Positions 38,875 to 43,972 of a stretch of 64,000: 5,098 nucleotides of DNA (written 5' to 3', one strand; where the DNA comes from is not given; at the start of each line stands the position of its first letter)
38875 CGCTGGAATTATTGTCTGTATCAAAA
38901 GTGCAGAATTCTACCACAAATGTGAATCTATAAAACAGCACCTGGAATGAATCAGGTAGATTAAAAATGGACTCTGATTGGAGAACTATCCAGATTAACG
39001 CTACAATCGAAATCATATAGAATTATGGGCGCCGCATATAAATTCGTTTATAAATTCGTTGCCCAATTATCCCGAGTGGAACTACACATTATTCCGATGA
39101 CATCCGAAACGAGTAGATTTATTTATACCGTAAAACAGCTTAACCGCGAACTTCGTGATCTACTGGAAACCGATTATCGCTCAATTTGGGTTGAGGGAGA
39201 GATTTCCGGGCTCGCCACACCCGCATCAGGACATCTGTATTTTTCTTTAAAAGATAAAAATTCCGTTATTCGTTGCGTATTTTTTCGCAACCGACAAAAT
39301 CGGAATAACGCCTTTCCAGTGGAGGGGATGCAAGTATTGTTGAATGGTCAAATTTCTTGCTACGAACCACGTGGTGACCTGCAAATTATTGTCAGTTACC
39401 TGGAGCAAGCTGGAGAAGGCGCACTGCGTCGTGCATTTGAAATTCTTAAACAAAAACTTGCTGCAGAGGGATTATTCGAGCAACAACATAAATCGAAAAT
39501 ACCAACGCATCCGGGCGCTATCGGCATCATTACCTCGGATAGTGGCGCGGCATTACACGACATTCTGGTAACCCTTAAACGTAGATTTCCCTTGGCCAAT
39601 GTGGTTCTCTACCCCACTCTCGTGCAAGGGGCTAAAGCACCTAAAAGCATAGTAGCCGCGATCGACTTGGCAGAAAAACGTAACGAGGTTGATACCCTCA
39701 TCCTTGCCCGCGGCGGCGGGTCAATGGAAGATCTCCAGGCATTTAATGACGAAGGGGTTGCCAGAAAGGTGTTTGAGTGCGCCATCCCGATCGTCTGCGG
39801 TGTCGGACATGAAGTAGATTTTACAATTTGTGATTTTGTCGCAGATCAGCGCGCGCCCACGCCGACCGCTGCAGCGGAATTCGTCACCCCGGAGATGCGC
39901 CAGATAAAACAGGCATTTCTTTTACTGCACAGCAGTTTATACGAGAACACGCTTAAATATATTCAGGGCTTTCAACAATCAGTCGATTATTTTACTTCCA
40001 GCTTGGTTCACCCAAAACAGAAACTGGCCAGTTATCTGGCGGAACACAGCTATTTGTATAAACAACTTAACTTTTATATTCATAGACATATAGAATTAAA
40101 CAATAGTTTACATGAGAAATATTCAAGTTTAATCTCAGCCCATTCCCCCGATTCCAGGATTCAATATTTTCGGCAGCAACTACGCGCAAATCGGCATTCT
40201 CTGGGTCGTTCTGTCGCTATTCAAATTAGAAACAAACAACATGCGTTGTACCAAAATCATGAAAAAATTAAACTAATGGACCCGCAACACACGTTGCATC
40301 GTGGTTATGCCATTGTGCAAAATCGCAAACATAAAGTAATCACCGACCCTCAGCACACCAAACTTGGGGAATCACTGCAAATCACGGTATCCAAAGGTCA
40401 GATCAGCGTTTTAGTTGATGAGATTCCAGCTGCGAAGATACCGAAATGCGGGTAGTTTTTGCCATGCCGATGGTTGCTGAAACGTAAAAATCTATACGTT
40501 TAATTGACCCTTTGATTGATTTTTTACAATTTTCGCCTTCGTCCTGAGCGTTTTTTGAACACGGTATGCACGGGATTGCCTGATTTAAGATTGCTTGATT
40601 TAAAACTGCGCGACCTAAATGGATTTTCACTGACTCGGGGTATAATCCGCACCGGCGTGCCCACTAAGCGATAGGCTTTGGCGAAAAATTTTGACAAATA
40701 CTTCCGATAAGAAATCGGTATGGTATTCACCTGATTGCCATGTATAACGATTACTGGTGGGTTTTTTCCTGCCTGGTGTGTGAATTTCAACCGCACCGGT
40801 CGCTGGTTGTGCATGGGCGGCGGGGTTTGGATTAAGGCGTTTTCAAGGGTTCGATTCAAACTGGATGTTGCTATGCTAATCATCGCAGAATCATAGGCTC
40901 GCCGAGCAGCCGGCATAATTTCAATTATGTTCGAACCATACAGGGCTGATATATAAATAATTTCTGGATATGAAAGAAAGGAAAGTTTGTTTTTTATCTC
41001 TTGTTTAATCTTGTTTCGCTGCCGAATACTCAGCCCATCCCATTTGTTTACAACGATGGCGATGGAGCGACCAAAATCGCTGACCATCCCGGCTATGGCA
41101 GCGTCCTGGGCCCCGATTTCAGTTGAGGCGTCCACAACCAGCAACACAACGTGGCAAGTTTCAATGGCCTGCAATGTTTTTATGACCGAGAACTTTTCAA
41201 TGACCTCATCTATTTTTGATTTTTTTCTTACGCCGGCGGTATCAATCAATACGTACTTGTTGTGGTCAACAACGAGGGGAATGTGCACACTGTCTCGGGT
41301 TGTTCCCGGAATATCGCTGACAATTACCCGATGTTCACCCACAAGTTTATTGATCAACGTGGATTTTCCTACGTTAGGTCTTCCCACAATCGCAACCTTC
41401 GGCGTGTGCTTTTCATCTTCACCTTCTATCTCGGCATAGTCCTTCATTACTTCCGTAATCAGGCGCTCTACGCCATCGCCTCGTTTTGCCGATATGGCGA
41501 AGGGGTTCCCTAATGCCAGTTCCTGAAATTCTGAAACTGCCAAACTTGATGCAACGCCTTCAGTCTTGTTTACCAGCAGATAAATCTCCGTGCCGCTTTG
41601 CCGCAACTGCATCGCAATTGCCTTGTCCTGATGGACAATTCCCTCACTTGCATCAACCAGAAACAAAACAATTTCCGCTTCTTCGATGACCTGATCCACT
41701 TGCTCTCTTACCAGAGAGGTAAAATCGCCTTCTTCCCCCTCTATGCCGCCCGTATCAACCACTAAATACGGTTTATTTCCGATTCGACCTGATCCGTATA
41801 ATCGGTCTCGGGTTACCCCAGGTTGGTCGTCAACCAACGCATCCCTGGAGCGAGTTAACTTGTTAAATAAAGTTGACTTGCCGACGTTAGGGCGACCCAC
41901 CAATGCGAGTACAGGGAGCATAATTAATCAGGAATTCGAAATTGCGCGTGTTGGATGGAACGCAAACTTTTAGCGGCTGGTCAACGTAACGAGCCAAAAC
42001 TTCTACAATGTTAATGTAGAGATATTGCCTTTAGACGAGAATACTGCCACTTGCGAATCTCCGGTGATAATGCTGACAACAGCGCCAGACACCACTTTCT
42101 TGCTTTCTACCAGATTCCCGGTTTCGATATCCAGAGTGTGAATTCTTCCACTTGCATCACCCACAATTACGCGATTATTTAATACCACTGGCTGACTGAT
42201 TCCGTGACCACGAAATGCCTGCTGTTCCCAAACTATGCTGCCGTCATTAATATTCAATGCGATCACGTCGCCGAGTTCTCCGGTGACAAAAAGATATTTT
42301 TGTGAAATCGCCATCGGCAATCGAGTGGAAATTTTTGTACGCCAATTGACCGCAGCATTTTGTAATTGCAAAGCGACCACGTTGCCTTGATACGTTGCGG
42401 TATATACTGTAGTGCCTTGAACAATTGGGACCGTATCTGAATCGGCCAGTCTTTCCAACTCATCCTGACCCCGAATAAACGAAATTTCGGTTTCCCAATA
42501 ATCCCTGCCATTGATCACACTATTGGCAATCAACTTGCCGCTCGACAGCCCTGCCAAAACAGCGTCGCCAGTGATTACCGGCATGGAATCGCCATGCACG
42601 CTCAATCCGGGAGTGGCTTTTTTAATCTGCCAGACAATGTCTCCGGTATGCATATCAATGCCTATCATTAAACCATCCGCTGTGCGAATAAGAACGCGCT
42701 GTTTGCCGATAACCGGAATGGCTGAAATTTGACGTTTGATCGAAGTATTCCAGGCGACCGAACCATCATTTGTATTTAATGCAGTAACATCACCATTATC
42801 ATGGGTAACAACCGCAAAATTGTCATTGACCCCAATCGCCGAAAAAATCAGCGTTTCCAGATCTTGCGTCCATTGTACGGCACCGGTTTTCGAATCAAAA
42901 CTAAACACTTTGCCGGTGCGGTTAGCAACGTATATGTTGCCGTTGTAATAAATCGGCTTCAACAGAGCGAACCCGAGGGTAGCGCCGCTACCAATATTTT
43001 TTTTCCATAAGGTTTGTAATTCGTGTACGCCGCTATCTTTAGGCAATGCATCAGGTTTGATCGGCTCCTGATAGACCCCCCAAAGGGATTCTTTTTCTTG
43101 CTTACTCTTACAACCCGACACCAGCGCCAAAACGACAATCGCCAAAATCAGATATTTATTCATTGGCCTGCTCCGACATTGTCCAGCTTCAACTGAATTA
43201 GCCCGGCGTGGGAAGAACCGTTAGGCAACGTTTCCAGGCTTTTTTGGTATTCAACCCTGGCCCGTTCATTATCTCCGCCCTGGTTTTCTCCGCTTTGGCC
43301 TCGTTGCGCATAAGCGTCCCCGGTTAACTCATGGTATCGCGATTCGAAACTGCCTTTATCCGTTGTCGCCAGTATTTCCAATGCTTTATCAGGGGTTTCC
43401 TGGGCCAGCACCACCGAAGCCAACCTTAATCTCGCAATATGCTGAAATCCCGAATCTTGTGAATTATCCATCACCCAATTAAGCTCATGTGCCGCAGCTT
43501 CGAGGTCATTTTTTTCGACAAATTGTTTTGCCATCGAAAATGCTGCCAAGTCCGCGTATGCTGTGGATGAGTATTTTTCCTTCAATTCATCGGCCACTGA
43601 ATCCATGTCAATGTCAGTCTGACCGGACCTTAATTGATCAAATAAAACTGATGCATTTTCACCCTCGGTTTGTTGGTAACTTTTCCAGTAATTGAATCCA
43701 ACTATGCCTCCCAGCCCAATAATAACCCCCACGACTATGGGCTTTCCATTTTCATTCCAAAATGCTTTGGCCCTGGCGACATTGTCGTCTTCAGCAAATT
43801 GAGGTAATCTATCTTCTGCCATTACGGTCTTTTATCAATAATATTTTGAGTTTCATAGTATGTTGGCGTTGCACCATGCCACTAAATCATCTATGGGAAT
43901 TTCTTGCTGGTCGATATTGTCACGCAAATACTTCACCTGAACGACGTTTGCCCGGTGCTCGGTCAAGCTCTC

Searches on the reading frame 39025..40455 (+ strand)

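Call 60: search_protein_families(library=pfam, proteins=[window:39025-40455:+], max_evalue=0.00001)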
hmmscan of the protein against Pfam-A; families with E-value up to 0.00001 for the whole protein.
window:39025-40455:+ (476 aa): 3 families
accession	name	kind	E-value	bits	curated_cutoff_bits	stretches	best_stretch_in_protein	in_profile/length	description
PF02601.20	Exonuc_VII_L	-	3.8e-97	326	35.9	1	150-461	1-313/315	Exonuclease VII, large subunit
PF13742.12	tRNA_anti_2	-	3.3e-28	98.2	27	1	34-126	1-94/95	OB-fold nucleic acid binding domain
PF01336.31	tRNA_anti-codon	-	1.2e-09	38.4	27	1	54-127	1-73/75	OB-fold nucleic acid binding domain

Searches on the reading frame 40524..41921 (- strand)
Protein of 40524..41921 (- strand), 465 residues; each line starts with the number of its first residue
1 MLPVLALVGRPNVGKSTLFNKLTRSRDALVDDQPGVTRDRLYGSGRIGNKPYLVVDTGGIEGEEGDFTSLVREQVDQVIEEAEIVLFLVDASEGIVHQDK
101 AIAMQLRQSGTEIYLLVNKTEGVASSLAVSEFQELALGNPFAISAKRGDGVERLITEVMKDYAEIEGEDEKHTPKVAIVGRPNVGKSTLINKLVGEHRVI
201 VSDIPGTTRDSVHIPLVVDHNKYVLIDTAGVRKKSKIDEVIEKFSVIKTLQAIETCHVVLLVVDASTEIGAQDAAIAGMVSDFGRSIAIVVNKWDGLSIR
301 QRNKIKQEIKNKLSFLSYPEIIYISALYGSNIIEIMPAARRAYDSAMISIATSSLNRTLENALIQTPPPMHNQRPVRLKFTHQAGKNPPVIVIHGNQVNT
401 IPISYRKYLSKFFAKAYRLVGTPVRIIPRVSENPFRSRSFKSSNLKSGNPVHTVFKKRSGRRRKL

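Call 60: search_protein_families(library=pfam, proteins=[window:40524-41921:-], max_evalue=0.00001)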
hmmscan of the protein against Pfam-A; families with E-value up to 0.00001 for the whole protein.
window:40524-41921:- (465 aa): 8 families
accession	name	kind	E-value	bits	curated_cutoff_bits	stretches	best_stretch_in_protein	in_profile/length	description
PF01926.29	MMR_HSR1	-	1.2e-55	186.9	21.9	2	175-293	1-113/113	50S ribosome-binding GTPase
PF02421.24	FeoB_N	-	6.8e-26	91.1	27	2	5-157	3-155/156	Ferrous iron transport protein B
PF14714.11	KH_dom-like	-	1e-21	77.5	27.3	1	350-429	2-81/81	KH-domain-like of EngA bacterial GTPase enzymes, C-terminal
PF00009.33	GTP_EFTU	-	7.9e-20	71.7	26.5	1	174-339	4-182/188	Elongation factor Tu GTP binding domain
PF00350.29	Dynamin_N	-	5.3e-16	59.5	27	0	176-212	1-36/168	Dynamin family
PF03193.22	RsgA_GTPase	-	2.6e-09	37.6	30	0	174-233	107-170/174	RsgA GTPase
PF04548.22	AIG1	-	1e-08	35.2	27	1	176-287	3-115/212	AIG1 family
PF05621.17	TniB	-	3.8e-06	26.9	22.4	0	167-204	29-65/189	Bacterial TniB protein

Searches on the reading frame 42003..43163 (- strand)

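Call 60: search_protein_families(library=pfam, proteins=[window:42003-43163:-], max_evalue=0.00001)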
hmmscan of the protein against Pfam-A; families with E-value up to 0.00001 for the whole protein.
window:42003-43163:- (386 aa): 4 families
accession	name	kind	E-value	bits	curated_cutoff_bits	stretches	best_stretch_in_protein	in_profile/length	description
PF13360.13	PQQ_2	-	1.8e-57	195.1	27.6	2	83-293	2-212/233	Outer membrane protein assembly factor BamB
PF13570.13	Beta-prop_ACSF4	-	1.8e-28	100.3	133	2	49-182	123-253/329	Beta-alanine-activating enzyme, beta-propeller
PF01011.28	PQQ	-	5.4e-11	42.3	26.7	0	45-176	23-136/595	Glucose/ethanol/alcohol dehydrogenase, beta-propeller domain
PF25293.1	Beta-prop_EMC1_N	-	2.4e-08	34.3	34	0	153-290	30-159/219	EMC1 N-terminal beta-propeller domain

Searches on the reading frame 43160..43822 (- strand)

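Call 60: search_protein_families(library=pfam, proteins=[window:43160-43822:-], max_evalue=0.00001)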
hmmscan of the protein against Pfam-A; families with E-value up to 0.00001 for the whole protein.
window:43160-43822:- (220 aa): 1 family
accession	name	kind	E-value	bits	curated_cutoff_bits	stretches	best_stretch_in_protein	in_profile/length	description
PF09976.15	TPR_21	-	1.9e-55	188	25.5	1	19-217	1-192/193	Tetratricopeptide repeat-like domain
